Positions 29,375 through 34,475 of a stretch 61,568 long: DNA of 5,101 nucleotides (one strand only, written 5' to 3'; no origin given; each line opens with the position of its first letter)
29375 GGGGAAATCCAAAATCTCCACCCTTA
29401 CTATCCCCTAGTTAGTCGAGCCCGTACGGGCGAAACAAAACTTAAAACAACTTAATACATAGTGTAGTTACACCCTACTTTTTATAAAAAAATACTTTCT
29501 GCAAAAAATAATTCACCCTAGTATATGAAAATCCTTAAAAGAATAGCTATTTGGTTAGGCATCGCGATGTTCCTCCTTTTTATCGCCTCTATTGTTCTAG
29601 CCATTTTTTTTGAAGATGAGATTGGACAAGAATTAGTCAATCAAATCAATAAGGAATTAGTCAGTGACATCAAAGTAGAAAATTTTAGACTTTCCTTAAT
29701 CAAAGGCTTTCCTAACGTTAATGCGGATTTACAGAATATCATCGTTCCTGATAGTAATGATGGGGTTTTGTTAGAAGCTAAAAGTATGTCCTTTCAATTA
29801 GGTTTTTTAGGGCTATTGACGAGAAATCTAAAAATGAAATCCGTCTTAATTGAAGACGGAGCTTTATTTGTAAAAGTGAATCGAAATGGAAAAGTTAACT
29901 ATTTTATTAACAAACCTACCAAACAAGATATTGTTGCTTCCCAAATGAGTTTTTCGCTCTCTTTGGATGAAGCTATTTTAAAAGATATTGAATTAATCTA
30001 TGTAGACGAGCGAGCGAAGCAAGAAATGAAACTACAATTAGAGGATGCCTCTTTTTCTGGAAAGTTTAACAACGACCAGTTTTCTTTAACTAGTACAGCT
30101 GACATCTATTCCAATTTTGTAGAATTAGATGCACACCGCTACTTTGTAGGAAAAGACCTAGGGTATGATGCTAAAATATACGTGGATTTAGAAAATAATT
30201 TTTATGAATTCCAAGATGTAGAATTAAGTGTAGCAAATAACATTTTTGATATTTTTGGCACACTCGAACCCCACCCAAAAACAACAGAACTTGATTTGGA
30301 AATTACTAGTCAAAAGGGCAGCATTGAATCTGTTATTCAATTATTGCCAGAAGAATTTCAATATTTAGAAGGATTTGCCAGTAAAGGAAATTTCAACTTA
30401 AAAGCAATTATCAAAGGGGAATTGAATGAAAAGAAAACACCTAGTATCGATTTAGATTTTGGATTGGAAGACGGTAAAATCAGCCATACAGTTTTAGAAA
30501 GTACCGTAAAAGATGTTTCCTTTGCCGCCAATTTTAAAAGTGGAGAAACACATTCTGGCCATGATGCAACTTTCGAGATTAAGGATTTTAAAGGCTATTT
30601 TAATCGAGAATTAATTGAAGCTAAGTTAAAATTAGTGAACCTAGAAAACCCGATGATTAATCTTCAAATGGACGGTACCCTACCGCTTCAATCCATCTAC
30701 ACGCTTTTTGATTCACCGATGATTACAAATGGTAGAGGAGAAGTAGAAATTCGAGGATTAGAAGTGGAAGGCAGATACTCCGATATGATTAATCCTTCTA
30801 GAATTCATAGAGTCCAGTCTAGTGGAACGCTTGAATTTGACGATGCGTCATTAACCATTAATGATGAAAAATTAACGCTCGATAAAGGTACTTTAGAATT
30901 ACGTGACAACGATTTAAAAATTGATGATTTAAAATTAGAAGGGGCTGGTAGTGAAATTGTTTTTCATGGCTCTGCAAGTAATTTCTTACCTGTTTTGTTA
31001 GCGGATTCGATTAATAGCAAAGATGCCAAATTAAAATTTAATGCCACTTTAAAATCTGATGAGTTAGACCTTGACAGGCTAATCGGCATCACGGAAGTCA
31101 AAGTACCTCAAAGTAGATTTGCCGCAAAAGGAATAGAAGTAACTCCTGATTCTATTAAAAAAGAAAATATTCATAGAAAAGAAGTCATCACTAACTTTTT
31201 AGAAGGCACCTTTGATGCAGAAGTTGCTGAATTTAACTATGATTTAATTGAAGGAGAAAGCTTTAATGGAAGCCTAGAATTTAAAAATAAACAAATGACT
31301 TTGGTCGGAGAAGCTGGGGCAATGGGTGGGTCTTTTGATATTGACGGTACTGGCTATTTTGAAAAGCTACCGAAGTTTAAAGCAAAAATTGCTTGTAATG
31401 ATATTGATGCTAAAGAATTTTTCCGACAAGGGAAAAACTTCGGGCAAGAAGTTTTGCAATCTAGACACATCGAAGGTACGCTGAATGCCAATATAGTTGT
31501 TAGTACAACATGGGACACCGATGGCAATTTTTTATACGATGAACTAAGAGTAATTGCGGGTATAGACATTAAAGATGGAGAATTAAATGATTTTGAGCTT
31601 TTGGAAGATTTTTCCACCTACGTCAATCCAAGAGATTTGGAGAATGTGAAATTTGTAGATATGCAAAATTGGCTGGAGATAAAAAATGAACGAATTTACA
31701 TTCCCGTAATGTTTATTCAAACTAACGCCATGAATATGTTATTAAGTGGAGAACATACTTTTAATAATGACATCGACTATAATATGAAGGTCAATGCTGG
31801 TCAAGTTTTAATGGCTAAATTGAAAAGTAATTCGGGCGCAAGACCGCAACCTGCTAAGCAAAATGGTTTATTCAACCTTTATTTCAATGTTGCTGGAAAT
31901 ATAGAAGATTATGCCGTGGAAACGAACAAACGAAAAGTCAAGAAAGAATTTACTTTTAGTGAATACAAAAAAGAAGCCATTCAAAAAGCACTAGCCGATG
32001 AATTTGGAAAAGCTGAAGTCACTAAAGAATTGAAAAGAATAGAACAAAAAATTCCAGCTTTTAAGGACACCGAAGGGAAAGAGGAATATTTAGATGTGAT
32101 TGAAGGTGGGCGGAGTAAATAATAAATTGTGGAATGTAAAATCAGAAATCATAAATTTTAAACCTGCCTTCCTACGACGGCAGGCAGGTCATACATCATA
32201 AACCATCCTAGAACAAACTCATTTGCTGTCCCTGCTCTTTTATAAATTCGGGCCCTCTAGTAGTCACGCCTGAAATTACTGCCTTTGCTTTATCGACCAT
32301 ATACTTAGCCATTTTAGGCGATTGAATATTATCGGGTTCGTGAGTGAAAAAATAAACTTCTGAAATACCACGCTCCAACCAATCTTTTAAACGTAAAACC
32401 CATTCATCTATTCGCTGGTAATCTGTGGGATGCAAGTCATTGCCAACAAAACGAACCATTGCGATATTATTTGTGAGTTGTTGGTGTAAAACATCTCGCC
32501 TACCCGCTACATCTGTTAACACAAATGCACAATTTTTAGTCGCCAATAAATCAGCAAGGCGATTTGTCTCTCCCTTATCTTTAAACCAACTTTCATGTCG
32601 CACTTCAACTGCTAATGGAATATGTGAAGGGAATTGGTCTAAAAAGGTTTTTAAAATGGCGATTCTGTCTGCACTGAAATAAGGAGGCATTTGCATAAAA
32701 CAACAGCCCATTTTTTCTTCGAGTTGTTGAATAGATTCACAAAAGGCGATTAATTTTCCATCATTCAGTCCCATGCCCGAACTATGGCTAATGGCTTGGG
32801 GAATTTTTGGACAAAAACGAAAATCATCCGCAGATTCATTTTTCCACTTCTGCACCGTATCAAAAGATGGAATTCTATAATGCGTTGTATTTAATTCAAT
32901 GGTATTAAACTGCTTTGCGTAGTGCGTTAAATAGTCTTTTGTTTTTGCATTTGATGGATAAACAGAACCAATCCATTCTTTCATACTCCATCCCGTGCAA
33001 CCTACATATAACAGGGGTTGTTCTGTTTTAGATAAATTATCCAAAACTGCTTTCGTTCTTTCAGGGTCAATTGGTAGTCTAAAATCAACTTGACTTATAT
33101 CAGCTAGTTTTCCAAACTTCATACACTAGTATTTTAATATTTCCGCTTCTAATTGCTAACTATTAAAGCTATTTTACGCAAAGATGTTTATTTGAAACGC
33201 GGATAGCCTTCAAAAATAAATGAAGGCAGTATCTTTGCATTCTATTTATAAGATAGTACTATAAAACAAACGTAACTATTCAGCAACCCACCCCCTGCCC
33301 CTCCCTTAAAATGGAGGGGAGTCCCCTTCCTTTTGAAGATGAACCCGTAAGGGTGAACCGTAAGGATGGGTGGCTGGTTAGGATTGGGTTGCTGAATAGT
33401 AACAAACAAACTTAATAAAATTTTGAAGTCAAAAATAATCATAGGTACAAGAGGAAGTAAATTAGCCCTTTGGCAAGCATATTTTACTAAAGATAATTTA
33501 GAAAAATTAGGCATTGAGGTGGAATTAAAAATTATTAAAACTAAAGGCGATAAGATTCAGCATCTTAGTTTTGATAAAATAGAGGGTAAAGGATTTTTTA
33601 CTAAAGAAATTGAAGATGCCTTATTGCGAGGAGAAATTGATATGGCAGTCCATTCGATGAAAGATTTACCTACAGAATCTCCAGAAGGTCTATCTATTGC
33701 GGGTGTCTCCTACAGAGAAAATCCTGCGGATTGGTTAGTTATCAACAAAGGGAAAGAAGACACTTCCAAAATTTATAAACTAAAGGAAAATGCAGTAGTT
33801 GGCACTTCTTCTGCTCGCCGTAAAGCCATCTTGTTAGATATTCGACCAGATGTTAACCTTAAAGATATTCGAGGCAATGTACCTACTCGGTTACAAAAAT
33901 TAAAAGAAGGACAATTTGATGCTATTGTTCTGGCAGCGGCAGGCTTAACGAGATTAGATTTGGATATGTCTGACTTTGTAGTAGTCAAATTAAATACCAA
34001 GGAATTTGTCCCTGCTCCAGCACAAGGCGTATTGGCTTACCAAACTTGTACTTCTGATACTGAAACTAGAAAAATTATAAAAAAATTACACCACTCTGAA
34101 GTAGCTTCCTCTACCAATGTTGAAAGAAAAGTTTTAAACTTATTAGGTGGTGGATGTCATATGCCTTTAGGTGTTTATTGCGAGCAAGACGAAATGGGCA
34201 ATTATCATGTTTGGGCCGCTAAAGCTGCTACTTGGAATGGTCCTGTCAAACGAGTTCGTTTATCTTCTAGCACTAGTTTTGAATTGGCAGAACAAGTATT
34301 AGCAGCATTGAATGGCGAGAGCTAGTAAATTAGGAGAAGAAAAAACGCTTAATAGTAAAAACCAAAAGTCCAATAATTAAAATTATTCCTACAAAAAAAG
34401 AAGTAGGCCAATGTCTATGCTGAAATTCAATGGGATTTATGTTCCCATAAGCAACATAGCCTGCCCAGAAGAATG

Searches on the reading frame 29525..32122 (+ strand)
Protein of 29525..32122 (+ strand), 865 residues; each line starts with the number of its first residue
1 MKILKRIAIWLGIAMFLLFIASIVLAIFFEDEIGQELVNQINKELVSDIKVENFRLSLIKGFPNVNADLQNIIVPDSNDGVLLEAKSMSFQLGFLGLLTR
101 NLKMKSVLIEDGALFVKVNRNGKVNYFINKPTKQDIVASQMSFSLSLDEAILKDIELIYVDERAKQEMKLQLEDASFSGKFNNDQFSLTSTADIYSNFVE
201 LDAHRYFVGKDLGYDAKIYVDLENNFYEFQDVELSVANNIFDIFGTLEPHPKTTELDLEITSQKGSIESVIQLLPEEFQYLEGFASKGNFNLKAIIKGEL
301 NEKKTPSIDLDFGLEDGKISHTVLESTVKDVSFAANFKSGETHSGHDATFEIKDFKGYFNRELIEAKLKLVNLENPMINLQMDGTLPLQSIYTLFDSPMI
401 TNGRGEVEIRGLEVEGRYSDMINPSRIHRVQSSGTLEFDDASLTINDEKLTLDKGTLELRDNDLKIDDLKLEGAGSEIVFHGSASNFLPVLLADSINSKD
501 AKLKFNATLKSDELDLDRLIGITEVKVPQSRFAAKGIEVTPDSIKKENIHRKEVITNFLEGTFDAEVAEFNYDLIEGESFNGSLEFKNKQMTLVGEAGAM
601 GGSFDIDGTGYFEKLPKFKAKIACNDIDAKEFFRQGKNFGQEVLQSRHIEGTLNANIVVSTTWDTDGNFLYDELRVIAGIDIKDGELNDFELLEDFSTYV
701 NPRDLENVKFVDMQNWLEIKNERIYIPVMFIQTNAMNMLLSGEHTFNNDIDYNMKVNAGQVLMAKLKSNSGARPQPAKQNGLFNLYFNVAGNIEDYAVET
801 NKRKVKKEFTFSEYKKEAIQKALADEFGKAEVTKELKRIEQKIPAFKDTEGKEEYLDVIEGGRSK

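Call 56: search_protein_families(library=pfam, proteins=[window:29525-32122:+], max_evalue=0.001)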
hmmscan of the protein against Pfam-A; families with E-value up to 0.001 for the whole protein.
window:29525-32122:+ (865 aa): 2 families
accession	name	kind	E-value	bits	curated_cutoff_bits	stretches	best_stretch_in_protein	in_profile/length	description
PF05170.20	AsmA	-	1.6e-08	34.3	29.8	1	1-197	1-213/607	AsmA family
PF05359.17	DUF748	-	3e-06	26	50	1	65-493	268-439/1037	Domain of Unknown Function (DUF748)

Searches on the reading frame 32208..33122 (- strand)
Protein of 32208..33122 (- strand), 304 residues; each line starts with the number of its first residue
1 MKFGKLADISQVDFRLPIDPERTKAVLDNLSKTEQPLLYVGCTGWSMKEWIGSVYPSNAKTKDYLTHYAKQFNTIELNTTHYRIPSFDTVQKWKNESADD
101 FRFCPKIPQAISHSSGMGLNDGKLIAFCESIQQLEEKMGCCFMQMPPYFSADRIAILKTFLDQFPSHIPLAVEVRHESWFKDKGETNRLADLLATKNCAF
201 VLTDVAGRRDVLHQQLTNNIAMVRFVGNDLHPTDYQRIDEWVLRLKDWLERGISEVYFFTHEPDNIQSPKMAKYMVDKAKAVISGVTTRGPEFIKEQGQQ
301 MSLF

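Call 80: search_protein_families(library=pfam, proteins=[window:32208-33122:-], max_evalue=0.0001)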
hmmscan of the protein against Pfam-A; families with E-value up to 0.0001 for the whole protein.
window:32208-33122:- (304 aa): 1 family
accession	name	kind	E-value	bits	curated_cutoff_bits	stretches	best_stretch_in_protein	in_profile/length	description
PF01904.24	DUF72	-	1.4e-55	189.2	25.3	1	55-276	1-215/217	Protein of unknown function DUF72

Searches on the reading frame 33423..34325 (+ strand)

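Call 80: search_protein_families(library=pfam, proteins=[window:33423-34325:+], max_evalue=0.0001)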
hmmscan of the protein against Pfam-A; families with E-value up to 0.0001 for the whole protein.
window:33423-34325:+ (300 aa): 2 families
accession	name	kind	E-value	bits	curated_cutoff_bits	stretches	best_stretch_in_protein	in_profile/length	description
PF01379.25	Porphobil_deam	-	1.4e-76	257.1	22.1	1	5-216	1-206/207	Porphobilinogen deaminase, dipyromethane cofactor binding domain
PF03900.20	Porphobil_deamC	-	3.1e-05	24.7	26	0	232-255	5-28/74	Porphobilinogen deaminase, C-terminal domain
